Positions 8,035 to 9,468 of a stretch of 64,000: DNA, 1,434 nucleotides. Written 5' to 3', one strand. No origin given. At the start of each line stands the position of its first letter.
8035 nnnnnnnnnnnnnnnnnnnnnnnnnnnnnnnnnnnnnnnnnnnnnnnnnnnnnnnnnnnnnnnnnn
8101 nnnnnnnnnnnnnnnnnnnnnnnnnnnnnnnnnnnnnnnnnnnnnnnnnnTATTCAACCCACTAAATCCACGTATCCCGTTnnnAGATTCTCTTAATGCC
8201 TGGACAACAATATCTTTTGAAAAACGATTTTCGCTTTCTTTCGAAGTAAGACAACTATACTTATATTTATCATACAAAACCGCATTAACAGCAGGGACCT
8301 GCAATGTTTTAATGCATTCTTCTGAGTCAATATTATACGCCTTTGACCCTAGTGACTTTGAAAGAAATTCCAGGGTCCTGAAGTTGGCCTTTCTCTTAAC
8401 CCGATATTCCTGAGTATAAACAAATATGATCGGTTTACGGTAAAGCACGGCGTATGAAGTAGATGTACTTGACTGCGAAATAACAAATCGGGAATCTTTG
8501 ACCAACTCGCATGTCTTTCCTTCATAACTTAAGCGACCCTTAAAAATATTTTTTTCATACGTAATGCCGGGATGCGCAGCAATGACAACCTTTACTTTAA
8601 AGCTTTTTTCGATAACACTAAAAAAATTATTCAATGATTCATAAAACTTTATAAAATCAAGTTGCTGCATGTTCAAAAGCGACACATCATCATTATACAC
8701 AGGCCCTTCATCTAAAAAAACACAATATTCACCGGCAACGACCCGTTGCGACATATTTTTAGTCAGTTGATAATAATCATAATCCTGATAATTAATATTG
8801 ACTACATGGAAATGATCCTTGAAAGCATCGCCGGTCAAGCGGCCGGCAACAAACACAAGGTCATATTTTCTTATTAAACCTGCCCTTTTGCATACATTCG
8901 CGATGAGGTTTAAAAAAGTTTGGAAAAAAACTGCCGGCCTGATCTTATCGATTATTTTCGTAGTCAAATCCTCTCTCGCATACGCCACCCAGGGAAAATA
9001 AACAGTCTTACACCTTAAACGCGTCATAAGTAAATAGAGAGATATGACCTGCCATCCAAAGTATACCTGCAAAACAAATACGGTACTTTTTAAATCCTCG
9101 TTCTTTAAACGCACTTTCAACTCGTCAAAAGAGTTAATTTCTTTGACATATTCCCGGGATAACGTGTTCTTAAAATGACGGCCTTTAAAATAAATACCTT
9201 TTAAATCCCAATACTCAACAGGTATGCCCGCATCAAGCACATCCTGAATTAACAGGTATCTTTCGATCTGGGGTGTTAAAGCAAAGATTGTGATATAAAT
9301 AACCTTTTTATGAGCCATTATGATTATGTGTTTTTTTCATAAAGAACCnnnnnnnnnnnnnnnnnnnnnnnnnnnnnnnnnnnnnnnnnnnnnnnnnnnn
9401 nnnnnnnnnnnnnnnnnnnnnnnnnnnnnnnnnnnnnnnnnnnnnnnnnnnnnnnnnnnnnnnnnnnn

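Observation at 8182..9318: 378-aa orphan protein with TagF/KpsS-like pattern next to a B12-radical SAM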

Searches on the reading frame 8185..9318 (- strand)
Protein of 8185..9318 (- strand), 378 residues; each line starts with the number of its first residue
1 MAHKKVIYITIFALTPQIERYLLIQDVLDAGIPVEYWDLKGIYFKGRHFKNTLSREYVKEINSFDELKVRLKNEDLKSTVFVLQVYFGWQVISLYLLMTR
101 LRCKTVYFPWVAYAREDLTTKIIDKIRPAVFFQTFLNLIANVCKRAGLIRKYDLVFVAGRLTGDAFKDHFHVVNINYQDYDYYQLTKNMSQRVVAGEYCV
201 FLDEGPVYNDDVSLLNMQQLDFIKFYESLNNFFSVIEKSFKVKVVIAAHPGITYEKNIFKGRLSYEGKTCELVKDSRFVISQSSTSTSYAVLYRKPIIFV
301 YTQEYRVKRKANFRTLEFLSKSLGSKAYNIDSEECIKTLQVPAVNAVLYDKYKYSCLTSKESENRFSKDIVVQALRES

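Call 5: search_protein_families(library=pfam, proteins=[window:8185-9318:-], max_evalue=10)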
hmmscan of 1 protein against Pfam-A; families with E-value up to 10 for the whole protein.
window:8185-9318:- (378 aa): 0 families

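Call 6: search_protein_families(library=ncbifam, proteins=[window:8185-9318:-], max_evalue=10)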
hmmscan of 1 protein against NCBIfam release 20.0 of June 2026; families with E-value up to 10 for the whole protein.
window:8185-9318:- (378 aa): 0 families

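Call 9: find_homologous_proteins(query=window:8185-9318:-, max_evalue=0.001)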
Query window:8185-9318:- (378 aa): 76 proteins with E <= 0.001 among 2056 candidates.
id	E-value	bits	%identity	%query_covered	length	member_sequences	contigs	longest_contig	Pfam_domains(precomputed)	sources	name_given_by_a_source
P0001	2.0e-248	841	100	100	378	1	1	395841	-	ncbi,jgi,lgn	ncbi:MAG: hypothetical protein WDL87_06505 [Candidatus Omnitrophota bacterium]|jgi:hypothetical prot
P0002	3.3e-176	604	69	100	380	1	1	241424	-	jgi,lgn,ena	-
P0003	6.3e-167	573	69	99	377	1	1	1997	-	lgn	-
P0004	3.3e-166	571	67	99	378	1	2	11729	-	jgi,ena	jgi:hypothetical protein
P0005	4.9e-159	547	66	99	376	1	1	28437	-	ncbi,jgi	jgi:hypothetical protein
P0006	1.1e-158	546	65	99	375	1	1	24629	-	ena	-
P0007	9.7e-158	543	63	99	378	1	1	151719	-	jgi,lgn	jgi:hypothetical protein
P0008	8.8e-157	540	63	99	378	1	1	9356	-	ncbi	-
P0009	2.4e-151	522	63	98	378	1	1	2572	-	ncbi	-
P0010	1.0e-150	520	62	99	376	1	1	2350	-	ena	-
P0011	5.4e-128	445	54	99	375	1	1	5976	-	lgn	-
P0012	1.7e-127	443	54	99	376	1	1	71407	-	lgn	-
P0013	1.1e-125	438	54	99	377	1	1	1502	-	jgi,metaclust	metaclust:\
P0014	3.5e-123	429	53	98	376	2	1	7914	-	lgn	-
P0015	4.8e-121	422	51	99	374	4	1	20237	-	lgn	-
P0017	1.9e-120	420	52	99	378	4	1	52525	-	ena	-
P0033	3.4e-57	212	36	98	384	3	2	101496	-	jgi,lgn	jgi:hypothetical protein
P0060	1.8e-31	128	29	99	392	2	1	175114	-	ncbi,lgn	-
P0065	2.8e-22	97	35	53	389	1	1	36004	-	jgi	jgi:hypothetical protein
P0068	4.4e-16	77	32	59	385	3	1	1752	-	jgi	-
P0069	7.4e-16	76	30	54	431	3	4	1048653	-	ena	-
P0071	3.6e-15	74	24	89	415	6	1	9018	-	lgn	-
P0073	7.2e-14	70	24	99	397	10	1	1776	-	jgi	jgi:hypothetical protein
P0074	7.7e-13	66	27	66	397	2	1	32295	-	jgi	jgi:hypothetical protein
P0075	1.1e-11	63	31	43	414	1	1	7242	-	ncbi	-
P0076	9.4e-6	43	27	45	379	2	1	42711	-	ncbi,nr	ncbi:MAG: hypothetical protein Q7W30_00660 [Coriobacteriia bacterium]|nr:hypothetical protein [Corio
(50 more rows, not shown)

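Call 13: search_solved_structures(query=A1, max_evalue=10, show_alignments=3)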
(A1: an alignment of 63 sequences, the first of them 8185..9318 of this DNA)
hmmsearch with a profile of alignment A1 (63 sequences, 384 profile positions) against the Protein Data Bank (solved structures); distinct sequences matched with E-value up to 10: 1.
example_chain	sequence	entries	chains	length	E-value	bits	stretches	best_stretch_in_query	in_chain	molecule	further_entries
3vpe_A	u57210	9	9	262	1.2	11.5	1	232-259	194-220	Metallo-beta-lactamase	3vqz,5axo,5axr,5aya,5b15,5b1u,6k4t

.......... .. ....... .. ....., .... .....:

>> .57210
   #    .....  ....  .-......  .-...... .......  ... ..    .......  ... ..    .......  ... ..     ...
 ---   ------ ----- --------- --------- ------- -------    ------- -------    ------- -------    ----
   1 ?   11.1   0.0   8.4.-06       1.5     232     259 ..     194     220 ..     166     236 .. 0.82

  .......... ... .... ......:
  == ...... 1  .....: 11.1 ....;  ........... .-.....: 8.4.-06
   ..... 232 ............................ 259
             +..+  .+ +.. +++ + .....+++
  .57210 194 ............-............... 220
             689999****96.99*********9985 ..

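Call 15: find_encoding_contigs(protein=P0033, flank=10000, max_places=2)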
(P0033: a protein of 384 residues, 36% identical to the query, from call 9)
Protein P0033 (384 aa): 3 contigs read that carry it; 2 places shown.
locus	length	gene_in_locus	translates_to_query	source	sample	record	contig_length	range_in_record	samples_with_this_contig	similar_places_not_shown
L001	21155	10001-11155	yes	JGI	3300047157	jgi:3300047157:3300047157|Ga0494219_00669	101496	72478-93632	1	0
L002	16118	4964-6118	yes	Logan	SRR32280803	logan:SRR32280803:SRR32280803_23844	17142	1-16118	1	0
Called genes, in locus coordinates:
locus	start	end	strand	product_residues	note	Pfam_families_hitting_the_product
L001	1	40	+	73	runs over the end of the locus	-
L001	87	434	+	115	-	-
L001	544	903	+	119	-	-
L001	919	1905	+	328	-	PF00106:adh_short (weak), PF01073:3Beta_HSD, PF01370:Epimerase, PF02719:Polysacc_synt_2, PF04321:RmlD_sub_bind, PF07993:NAD_binding_4, PF13460:NAD_binding_10, PF16363:GDP_Man_Dehyd, +1 more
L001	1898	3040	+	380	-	PF01041:DegT_DnrJ_EryC1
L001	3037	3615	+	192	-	PF17836:PglD_N, PF22674:C2185-like_N (weak), PF25087:GMPPB_C (faint), PF25084:LbH_EIF2B (weak), PF00132:Hexapep, PF14602:Hexapep_2 (weak)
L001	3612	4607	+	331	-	PF03102:NeuB, PF08666:SAF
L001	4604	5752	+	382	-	PF02350:Epimerase_2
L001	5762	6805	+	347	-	PF00571:CBS (weak), PF00483:NTP_transferase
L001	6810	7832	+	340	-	PF01408:GFO_IDH_MocA, PF02894:GFO_IDH_MocA_C, PF22725:GFO_IDH_MocA_C3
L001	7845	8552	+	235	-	PF02348:CTP_transf_3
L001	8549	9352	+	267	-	PF00106:adh_short, PF08659:KR (weak), PF13561:adh_short_C2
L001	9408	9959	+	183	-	PF00132:Hexapep, PF14602:Hexapep_2 (weak)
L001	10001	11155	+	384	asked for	-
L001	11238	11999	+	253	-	PF13649:Methyltransf_25 (weak)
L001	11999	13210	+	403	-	PF20706:GT4-conflict, PF00534:Glycos_transf_1, PF13692:Glyco_trans_1_4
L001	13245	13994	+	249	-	PF05050:Methyltransf_21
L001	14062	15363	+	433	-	PF01041:DegT_DnrJ_EryC1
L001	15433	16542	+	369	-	PF01370:Epimerase, PF02719:Polysacc_synt_2, PF04321:RmlD_sub_bind, PF01073:3Beta_HSD (weak), PF16363:GDP_Man_Dehyd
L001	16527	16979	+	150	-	-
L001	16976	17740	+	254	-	PF00483:NTP_transferase, PF12804:NTP_transf_3 (weak)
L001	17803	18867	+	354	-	PF00155:Aminotran_1_2, PF01041:DegT_DnrJ_EryC1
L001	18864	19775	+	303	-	PF00535:Glycos_transf_2, PF10111:Glyco_tranf_2_2, PF13641:Glyco_tranf_2_3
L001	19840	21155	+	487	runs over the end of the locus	-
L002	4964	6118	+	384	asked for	-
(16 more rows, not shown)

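Call 16: find_encoding_contigs(protein=P0060, flank=10000, max_places=2)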
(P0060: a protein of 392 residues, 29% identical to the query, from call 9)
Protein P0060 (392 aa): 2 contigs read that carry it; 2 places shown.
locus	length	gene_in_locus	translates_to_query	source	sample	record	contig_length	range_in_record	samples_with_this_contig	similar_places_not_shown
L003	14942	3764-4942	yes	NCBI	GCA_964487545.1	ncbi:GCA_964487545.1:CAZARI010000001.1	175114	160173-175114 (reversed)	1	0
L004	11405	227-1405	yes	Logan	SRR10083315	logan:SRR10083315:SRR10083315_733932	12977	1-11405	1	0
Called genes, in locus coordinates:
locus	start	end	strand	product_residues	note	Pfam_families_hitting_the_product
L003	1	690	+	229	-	?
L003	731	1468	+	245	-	-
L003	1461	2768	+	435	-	PF16254:DUF4910, PF09940:DUF2172, PF16221:HTH_47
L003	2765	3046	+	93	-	-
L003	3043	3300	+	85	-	PF03102:NeuB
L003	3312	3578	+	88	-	PF03102:NeuB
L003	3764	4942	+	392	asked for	-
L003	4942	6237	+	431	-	PF01943:Polysacc_synt, PF13440:Polysacc_synt_3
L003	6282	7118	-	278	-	PF13489:Methyltransf_23, PF08241:Methyltransf_11 (weak)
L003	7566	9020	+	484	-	PF02655:ATP-grasp_3 (faint), PF21360:PylC-like_N (weak), PF18130:ATPgrasp_N (weak), PF07478:Dala_Dala_lig_C, PF13535:ATP-grasp_4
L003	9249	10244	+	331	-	PF00155:Aminotran_1_2 (weak), PF00266:Aminotran_5 (weak), PF01041:DegT_DnrJ_EryC1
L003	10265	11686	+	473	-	-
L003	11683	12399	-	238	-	PF00535:Glycos_transf_2, PF10111:Glyco_tranf_2_2 (weak), PF13641:Glyco_tranf_2_3 (weak)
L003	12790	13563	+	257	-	PF05050:Methyltransf_21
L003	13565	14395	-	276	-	PF08907:DUF1853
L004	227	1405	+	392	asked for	-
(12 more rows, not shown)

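Call 17: find_encoding_contigs(protein=P0069, flank=10000, max_places=2)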
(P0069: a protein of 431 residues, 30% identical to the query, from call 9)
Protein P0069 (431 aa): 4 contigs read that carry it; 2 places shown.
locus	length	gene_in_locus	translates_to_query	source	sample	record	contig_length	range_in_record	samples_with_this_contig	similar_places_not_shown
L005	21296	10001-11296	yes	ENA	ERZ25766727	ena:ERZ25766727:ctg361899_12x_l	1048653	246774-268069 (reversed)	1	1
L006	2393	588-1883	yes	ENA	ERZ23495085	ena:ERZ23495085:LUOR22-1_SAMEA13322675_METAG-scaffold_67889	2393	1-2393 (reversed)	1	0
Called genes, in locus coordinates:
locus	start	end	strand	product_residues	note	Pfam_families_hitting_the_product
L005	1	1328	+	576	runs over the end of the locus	PF02543:Carbam_trans_N, PF00814:TsaD (faint), PF16861:Carbam_trans_C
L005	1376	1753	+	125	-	PF00977:His_biosynth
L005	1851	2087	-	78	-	-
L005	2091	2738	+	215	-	PF01522:Polysacc_deac_1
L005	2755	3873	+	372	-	-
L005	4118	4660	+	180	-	PF08241:Methyltransf_11, PF08242:Methyltransf_12, PF13489:Methyltransf_23, PF13649:Methyltransf_25, PF13847:Methyltransf_31 (weak)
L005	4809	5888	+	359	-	PF00571:CBS, PF00483:NTP_transferase, PF12804:NTP_transf_3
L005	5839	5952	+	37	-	-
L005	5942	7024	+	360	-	PF03102:NeuB, PF08666:SAF (weak)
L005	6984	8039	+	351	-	PF01636:APH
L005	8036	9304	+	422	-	-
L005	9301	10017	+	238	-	PF02348:CTP_transf_3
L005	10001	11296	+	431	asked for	-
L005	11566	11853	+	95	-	-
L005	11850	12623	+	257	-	PF02348:CTP_transf_3, PF12804:NTP_transf_3 (weak)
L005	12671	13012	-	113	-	-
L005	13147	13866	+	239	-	PF02348:CTP_transf_3, PF12804:NTP_transf_3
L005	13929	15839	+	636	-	PF00535:Glycos_transf_2, PF13641:Glyco_tranf_2_3, PF08240:ADH_N, PF16912:Glu_dehyd_C, PF00107:ADH_zinc_N (faint)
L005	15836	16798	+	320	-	PF13489:Methyltransf_23, PF08241:Methyltransf_11 (weak), PF08242:Methyltransf_12, PF13649:Methyltransf_25 (weak)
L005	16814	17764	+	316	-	PF01073:3Beta_HSD, PF01370:Epimerase, PF02719:Polysacc_synt_2 (faint), PF04321:RmlD_sub_bind, PF13460:NAD_binding_10, PF16363:GDP_Man_Dehyd, PF07993:NAD_binding_4 (weak)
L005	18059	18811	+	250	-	PF05050:Methyltransf_21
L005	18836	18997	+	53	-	-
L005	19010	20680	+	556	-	PF02310:B12-binding, PF04055:Radical_SAM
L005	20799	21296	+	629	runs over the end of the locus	-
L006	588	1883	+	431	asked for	-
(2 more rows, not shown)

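Call 20: find_encoding_contigs(protein=P0076, flank=10000, max_places=1)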
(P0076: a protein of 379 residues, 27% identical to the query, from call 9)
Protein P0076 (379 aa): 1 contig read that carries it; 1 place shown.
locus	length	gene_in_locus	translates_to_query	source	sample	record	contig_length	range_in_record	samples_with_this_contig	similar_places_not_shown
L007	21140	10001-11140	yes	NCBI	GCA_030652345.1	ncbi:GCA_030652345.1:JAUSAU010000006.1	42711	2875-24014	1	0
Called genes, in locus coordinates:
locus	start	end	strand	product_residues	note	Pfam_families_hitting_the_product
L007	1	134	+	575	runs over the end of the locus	PF02776:TPP_enzyme_N, PF00205:TPP_enzyme_M, PF02775:TPP_enzyme_C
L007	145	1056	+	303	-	PF01370:Epimerase, PF13460:NAD_binding_10 (weak)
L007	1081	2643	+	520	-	PF02366:PMT, PF13231:PMT_2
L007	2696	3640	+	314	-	PF00535:Glycos_transf_2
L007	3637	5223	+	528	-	-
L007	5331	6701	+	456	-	PF01943:Polysacc_synt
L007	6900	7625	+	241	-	PF02348:CTP_transf_3, PF12804:NTP_transf_3 (weak)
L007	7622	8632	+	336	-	PF01408:GFO_IDH_MocA (weak), PF03807:F420_oxidored (weak), PF22725:GFO_IDH_MocA_C3 (weak)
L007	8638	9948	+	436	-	PF00202:Aminotran_3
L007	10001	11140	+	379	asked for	-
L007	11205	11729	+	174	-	PF08241:Methyltransf_11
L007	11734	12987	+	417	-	PF13579:Glyco_trans_4_4, PF13439:Glyco_transf_4, PF00534:Glycos_transf_1, PF13692:Glyco_trans_1_4, PF13524:Glyco_trans_1_2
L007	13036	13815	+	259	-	PF00483:NTP_transferase, PF12804:NTP_transf_3 (weak)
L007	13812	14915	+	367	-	PF01370:Epimerase, PF02719:Polysacc_synt_2, PF04321:RmlD_sub_bind, PF01073:3Beta_HSD (weak), PF16363:GDP_Man_Dehyd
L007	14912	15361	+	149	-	PF00908:dTDP_sugar_isom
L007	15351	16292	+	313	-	PF00106:adh_short (faint), PF01073:3Beta_HSD, PF01370:Epimerase, PF02719:Polysacc_synt_2, PF04321:RmlD_sub_bind, PF07993:NAD_binding_4 (faint), PF16363:GDP_Man_Dehyd, PF13460:NAD_binding_10 (weak)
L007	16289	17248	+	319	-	PF01073:3Beta_HSD, PF01370:Epimerase, PF02719:Polysacc_synt_2, PF04321:RmlD_sub_bind, PF05368:NmrA, PF13460:NAD_binding_10, PF16363:GDP_Man_Dehyd, PF07993:NAD_binding_4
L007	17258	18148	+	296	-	PF00535:Glycos_transf_2, PF10111:Glyco_tranf_2_2, PF13641:Glyco_tranf_2_3, PF13632:Glyco_trans_2_3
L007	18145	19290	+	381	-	PF20706:GT4-conflict (weak), PF13439:Glyco_transf_4, PF13579:Glyco_trans_4_4, PF00534:Glycos_transf_1, PF13692:Glyco_trans_1_4, PF13524:Glyco_trans_1_2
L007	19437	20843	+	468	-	PF02878:PGM_PMM_I, PF02879:PGM_PMM_II, PF02880:PGM_PMM_III, PF00408:PGM_PMM_IV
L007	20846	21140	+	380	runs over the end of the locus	PF13439:Glyco_transf_4, PF13579:Glyco_trans_4_4, PF20706:GT4-conflict, PF00534:Glycos_transf_1, PF13692:Glyco_trans_1_4, PF13524:Glyco_trans_1_2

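Call 21: find_encoding_contigs(protein=P0074, flank=10000, max_places=1)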
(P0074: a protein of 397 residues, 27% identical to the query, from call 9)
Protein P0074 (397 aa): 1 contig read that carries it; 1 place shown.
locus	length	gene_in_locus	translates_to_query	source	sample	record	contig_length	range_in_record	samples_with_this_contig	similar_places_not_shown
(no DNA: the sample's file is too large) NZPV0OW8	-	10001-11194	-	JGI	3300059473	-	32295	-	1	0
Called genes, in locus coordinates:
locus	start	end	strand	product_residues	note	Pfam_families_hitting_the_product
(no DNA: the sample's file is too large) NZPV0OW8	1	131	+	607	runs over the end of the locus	-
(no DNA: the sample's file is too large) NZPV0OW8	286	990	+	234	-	PF03291:mRNA_G-N7_MeTrfase (weak), PF13489:Methyltransf_23, PF13847:Methyltransf_31 (weak), PF08241:Methyltransf_11 (weak), PF13649:Methyltransf_25 (weak)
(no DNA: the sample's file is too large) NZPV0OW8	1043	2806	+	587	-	PF00664:ABC_membrane (weak), PF13304:AAA_21 (faint), PF00005:ABC_tran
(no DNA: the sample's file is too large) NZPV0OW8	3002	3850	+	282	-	PF03102:NeuB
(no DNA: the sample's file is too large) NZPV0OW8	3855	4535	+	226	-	PF02348:CTP_transf_3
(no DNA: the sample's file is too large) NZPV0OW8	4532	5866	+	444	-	PF00202:Aminotran_3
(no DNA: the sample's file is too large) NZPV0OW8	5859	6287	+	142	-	PF00903:Glyoxalase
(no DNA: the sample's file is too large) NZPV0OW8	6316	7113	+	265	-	PF01261:AP_endonuc_2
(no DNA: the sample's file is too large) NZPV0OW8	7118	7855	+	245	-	PF00106:adh_short, PF13561:adh_short_C2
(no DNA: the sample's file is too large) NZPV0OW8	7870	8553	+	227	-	PF13489:Methyltransf_23, PF01209:Ubie_methyltran (weak), PF07021:MetW, PF13847:Methyltransf_31, PF08241:Methyltransf_11, PF08242:Methyltransf_12, PF13649:Methyltransf_25, PF20922:Anamorsin_N (weak), +1 more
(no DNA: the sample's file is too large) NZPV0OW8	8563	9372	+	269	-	PF00106:adh_short, PF13561:adh_short_C2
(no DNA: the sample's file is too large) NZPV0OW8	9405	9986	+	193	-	PF13580:SIS_2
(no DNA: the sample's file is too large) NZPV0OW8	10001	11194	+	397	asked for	-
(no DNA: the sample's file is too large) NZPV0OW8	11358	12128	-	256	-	-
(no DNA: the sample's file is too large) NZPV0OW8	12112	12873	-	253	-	-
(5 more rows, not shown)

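Call 22: find_encoding_contigs(protein=P0065, flank=10000, max_places=1)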
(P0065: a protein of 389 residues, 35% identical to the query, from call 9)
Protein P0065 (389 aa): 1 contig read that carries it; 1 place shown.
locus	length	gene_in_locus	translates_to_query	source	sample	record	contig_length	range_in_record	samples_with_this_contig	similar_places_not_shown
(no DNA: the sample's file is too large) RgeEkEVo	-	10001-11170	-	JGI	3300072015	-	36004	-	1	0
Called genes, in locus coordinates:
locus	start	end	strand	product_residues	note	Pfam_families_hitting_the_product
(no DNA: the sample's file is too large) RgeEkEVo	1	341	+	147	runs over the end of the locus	?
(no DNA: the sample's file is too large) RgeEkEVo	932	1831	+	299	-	PF01370:Epimerase, PF04321:RmlD_sub_bind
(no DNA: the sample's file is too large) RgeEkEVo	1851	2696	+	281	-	PF00535:Glycos_transf_2, PF10111:Glyco_tranf_2_2, PF13641:Glyco_tranf_2_3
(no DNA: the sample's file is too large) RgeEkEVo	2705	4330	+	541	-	PF00682:HMGL-like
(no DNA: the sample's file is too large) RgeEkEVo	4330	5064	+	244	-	PF02348:CTP_transf_3, PF12804:NTP_transf_3 (weak)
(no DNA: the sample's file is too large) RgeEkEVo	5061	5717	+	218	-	PF00702:Hydrolase, PF12710:HAD (weak), PF13419:HAD_2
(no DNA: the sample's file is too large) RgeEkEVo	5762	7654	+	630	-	-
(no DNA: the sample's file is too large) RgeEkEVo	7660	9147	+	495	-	PF01943:Polysacc_synt (faint)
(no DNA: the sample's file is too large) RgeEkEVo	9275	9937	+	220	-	PF05401:NodS (weak), PF13649:Methyltransf_25, PF13847:Methyltransf_31 (weak), PF08242:Methyltransf_12 (faint)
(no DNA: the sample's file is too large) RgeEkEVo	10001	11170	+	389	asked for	-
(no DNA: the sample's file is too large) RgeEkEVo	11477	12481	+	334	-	PF01073:3Beta_HSD, PF01370:Epimerase, PF04321:RmlD_sub_bind (weak), PF05368:NmrA (weak), PF13460:NAD_binding_10, PF16363:GDP_Man_Dehyd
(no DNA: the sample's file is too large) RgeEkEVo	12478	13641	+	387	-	PF01041:DegT_DnrJ_EryC1, PF00155:Aminotran_1_2 (weak)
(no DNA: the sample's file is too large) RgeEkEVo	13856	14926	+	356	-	PF00571:CBS (weak), PF00483:NTP_transferase, PF12804:NTP_transf_3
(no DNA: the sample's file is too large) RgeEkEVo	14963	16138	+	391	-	PF00465:Fe-ADH, PF13685:Fe-ADH_2 (weak), PF25137:ADH_Fe_C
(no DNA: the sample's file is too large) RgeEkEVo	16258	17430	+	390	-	PF01053:Cys_Met_Meta_PP, PF00155:Aminotran_1_2, PF00266:Aminotran_5, PF01041:DegT_DnrJ_EryC1, PF01212:Beta_elim_lyase (weak)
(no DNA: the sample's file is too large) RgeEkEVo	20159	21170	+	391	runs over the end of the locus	PF02350:Epimerase_2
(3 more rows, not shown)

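Call 23: predict_structure(alignment_id=A1)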
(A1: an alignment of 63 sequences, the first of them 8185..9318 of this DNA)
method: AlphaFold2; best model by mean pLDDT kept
length: 378 residues; sequences in the alignment: 63
mean_pLDDT: 93.6   pTM: 0.90
mean pLDDT of the five models: 93.6, 92.7, 92.4, 92.3, 91.7
residues with pLDDT >= 90: 318; 70-90: 48; 50-70: 11; < 50: 1
segments of 3 or more residues with pLDDT < 50: none
pLDDT, mean of each block of 10 residues (from residue 1): 84 94 96 98 92 96 98 96 95 97 93 67 74 90 95 97 95 96 96 97 89 87 96 98 96 90 96 98 96 98 95 93 97 92 98 97 98 95
secondary structure, 60 per line:
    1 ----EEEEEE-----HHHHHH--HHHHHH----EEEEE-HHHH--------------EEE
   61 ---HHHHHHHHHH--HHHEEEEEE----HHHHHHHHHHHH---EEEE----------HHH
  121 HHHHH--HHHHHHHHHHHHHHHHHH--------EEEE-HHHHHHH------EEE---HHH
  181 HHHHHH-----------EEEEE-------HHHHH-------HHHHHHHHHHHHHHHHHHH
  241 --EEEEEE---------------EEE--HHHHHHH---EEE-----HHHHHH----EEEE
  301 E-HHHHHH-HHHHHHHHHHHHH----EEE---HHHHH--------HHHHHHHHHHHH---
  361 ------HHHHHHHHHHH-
elements in order: E5-10 H16-21 H24-29 E34-38 H40-43 E58-60 H64-73 E79-84 H89-100 E104-107 H118-125 H128-145 E154-157 H159-165 E172-174 H178-186 E198-202 H210-214 H222-240 E243-248 E264-266 H269-275 E279-281 H287-292 E297-301 H303-308 H310-322 E327-329 H333-337 H346-357 H367-377
